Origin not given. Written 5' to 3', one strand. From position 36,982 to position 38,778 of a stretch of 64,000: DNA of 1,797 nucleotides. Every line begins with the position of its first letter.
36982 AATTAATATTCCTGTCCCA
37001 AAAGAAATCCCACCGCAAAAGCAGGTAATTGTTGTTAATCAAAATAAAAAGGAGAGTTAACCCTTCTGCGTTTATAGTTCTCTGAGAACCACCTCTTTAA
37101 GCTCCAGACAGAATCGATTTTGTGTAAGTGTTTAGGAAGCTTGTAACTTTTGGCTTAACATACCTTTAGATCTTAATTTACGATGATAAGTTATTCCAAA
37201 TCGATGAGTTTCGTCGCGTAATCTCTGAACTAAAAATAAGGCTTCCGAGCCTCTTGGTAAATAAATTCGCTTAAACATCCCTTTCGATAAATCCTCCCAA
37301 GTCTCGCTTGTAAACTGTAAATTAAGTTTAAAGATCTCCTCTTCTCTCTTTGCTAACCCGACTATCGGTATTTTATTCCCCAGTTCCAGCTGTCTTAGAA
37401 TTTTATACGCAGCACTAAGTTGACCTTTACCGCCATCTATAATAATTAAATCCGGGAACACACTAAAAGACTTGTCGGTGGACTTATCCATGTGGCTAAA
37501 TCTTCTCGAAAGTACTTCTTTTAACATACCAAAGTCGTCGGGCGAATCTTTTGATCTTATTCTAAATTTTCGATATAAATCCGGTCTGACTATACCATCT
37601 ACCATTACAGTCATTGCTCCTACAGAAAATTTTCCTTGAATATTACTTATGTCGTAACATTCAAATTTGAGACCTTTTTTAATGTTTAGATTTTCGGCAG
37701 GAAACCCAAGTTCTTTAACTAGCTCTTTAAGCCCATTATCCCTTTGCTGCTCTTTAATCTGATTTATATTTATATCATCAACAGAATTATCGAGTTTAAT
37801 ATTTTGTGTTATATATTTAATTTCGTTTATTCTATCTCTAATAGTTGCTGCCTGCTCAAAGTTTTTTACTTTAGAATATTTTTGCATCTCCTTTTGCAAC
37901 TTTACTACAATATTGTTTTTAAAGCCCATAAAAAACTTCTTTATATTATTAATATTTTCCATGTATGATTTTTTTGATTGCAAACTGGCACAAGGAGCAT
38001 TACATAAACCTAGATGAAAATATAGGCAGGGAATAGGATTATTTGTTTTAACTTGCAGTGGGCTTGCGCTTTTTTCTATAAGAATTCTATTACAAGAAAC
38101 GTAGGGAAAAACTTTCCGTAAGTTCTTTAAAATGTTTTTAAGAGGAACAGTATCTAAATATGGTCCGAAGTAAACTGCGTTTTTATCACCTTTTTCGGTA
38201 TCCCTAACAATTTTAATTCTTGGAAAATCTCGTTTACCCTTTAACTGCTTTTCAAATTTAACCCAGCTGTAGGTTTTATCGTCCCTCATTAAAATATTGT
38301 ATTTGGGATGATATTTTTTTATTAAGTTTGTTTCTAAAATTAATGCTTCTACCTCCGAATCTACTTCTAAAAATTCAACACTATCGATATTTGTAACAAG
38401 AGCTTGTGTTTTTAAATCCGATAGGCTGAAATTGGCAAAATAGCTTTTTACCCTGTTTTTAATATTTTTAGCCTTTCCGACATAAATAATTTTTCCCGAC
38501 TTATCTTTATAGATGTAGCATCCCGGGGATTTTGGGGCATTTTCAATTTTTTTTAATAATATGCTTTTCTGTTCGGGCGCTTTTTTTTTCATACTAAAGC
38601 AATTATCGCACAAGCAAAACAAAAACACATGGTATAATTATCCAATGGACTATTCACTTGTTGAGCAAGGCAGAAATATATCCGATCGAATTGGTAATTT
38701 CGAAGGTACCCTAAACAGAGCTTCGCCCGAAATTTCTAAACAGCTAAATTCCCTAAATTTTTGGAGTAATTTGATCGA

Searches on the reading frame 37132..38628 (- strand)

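Call 7: search_protein_families(library=pfam, proteins=[window:37132-38628:-], max_evalue=0.01)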
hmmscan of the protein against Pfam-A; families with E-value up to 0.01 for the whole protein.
window:37132-38628:- (498 aa): 3 families
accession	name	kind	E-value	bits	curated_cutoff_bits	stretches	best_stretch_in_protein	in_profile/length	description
PF08459.17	UvrC_RNaseH_dom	-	6.1e-45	153.4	22.3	1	314-479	4-159/159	UvrC RNAse H endonuclease domain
PF01541.30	GIY-YIG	-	1.2e-09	38.8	22.6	1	35-111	2-78/78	GIY-YIG catalytic domain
PF02151.25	UVR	-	2.8e-09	36.8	21.5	1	241-272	4-35/36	UvrB/uvrC motif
